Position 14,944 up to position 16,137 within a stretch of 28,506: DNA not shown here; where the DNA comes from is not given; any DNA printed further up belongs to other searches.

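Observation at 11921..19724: Periplasm-targeted glycoside oxidation locus: Tat hitch-hiker GMC dehydrogenases flanking two Tat-exported xylose-isomerase-like TIM barrels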

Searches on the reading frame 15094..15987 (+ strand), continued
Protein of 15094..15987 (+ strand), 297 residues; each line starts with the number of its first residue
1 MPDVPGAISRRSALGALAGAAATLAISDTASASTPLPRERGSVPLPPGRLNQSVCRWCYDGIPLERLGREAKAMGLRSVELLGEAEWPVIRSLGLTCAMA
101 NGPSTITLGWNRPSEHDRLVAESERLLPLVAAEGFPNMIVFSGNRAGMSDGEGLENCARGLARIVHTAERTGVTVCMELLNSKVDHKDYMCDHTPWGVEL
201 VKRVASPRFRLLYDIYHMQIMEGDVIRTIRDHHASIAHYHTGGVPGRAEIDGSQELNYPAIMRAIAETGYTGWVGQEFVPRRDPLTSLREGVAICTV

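Call 76: fold_search(model_id=the predicted structure, library=pdb)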
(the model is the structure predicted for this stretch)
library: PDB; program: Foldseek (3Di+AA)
matches with E <= 10: 1874; with E <= 0.001: 471
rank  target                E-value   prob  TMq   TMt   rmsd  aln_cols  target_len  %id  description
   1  3ngf_B                3.8e-14  1.00  0.69  0.78   3.4       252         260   25  Crystal structure of AP endonuclease, family 2 from Brucella melitensis (released 2010-07-07)
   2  3ngf_A                2.1e-13  1.00  0.69  0.78   3.4       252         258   25  Crystal structure of AP endonuclease, family 2 from Brucella melitensis (released 2010-07-07)
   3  3vni_B                1.3e-12  1.00  0.63  0.64   4.4       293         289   18  Crystal structures of D-Psicose 3-epimerase from Clostridium cellulolyticum H10 and its complex with ketohexose sugars (released 2012-08-01)
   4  6wn6_A                2.5e-12  1.00  0.65  0.73   3.8       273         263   21  Crystal structure of 3-keto-D-glucoside 4-epimerase, YcjR, from E. coli, apo form (released 2020-06-10)
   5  1k77                  2.8e-12  1.00  0.68  0.77   3.5       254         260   23  Crystal Structure of EC1530, a Putative Oxygenase from Escherichia coli (released 2002-03-13)
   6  6wn6_B                3.3e-12  1.00  0.66  0.74   3.6       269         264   22  Crystal structure of 3-keto-D-glucoside 4-epimerase, YcjR, from E. coli, apo form (released 2020-06-10)
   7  3vnl_A                9.1e-12  1.00  0.62  0.63   4.6       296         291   18  Crystal structures of D-Psicose 3-epimerase with D-tagatose from Clostridium cellulolyticum H10 (released 2012-08-01)
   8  3vnj_A                1.2e-11  1.00  0.63  0.64   4.4       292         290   18  Crystal structures of D-Psicose 3-epimerase with D-psicose from Clostridium cellulolyticum H10 (released 2012-08-01)
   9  7x7w_A                1.6e-11  1.00  0.63  0.65   4.5       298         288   18  The X-ray Crystallographic Structure of D-Psicose 3-epimerase from Clostridia bacterium (released 2022-09-07)
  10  3vni_C                2.3e-11  1.00  0.64  0.65   4.5       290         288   18  Crystal structures of D-Psicose 3-epimerase from Clostridium cellulolyticum H10 and its complex with ketohexose sugars (released 2012-08-01)
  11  8xix                  2.6e-11  1.00  0.64  0.65   4.5       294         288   15  KeDt3e within Co (released 2024-12-25)
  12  8xiv                  3.0e-11  1.00  0.65  0.67   4.3       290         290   15  Production of D-psicose (released 2024-12-25)
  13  3vnk_A                3.7e-11  1.00  0.64  0.65   4.3       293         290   18  Crystal structures of D-Psicose 3-epimerase with D-fructose from Clostridium cellulolyticum H10 (released 2012-08-01)
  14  4ytr_B                3.7e-11  1.00  0.61  0.62   5.4       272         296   19  Crystal structure of D-tagatose 3-epimerase C66S from Pseudomonas cichorii in complex with 1-deoxy L-tagatose (released 2016-03-23)
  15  2hk0_A                5.3e-11  1.00  0.62  0.64   4.5       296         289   18  Crystal structure of D-psicose 3-epimerase (DPEase) in the absence of substrate (released 2006-08-29)
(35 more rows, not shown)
